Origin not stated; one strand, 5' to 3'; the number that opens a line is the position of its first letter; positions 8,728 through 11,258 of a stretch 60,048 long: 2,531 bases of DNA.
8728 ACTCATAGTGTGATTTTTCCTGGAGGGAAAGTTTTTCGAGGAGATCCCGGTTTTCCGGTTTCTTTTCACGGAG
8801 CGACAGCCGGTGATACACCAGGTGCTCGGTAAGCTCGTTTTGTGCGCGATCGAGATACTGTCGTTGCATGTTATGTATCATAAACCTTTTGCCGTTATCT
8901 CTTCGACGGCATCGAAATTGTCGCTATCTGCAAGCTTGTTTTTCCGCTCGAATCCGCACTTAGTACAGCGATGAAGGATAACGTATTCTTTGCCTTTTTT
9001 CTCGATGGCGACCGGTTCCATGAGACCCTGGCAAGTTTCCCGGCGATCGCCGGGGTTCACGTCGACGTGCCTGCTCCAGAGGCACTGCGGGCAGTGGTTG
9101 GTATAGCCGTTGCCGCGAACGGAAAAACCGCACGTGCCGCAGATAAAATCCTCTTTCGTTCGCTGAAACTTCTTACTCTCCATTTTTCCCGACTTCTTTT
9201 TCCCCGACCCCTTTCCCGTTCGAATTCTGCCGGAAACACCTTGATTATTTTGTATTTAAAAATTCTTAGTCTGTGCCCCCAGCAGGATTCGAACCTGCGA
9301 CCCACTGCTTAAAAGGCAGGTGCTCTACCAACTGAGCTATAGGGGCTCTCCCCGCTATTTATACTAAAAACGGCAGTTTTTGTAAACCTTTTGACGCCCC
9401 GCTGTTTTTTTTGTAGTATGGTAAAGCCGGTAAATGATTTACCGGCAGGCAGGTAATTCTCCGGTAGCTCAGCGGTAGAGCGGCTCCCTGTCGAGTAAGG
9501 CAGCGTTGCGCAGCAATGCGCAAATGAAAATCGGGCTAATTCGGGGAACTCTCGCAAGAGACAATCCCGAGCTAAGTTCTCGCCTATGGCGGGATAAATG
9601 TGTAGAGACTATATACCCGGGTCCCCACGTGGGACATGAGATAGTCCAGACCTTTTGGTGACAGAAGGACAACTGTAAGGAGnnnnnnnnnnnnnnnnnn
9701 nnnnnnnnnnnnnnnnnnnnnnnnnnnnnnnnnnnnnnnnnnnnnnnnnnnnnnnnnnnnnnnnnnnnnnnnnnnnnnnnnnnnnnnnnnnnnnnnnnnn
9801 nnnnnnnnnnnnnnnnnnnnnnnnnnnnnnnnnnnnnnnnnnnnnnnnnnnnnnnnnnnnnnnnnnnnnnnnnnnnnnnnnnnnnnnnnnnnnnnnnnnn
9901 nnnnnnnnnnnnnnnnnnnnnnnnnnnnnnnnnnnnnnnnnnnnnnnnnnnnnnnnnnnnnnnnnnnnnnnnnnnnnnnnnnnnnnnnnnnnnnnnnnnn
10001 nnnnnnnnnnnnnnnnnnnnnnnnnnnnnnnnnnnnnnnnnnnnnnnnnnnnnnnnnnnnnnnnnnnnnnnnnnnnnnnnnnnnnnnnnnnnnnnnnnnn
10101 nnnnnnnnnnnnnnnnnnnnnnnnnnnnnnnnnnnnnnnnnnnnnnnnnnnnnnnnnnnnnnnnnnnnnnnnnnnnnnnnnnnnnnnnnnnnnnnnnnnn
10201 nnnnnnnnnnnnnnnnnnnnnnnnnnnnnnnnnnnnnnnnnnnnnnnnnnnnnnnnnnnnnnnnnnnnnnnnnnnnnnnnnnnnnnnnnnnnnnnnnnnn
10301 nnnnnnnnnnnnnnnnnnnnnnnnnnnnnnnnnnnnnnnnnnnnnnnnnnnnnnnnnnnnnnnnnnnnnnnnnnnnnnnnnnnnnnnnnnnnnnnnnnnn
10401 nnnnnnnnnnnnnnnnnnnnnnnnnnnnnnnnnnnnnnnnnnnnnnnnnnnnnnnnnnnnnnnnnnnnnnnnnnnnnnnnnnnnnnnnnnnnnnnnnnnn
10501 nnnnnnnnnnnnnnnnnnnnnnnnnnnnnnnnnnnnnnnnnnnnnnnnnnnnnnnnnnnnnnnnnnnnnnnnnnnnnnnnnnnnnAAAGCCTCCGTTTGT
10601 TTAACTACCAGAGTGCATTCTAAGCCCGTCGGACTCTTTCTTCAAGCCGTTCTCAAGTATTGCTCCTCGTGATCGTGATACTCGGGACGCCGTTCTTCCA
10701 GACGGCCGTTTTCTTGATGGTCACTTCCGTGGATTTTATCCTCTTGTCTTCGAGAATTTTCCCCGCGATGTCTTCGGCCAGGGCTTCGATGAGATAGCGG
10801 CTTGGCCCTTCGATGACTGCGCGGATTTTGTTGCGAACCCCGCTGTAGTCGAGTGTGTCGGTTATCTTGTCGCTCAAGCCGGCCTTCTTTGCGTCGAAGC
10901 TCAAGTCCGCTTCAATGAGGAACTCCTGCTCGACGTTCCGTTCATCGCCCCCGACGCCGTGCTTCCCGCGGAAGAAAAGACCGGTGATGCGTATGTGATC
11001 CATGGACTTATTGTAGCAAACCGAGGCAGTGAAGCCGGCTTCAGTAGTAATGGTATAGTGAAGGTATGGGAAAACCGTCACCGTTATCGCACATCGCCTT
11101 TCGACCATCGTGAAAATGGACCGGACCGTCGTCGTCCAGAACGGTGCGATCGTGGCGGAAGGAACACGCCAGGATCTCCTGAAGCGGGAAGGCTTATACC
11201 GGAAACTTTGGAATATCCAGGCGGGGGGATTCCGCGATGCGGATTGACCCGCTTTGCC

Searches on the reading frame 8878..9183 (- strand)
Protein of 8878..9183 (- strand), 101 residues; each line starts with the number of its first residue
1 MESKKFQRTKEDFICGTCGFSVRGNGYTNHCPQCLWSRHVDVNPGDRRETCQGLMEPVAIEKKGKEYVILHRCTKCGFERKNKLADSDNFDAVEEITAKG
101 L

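Call 8: search_protein_families(library=pfam, proteins=[window:8878-9183:-])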
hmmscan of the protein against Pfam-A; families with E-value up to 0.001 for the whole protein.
window:8878-9183:- (101 aa): 1 family
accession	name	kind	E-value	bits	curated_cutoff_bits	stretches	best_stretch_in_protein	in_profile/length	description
PF12647.12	RNHCP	-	1.8e-30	105.2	24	1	11-90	2-86/90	RNHCP domain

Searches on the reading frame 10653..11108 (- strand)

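Call 8: search_protein_families(library=pfam, proteins=[window:10653-11108:-])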
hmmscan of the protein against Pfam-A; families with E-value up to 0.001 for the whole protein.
window:10653-11108:- (151 aa): 1 family
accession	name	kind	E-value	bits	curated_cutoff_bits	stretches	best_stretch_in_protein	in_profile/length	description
PF02152.23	FolB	-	1e-23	84.4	31.8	1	39-136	1-99/113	Dihydroneopterin aldolase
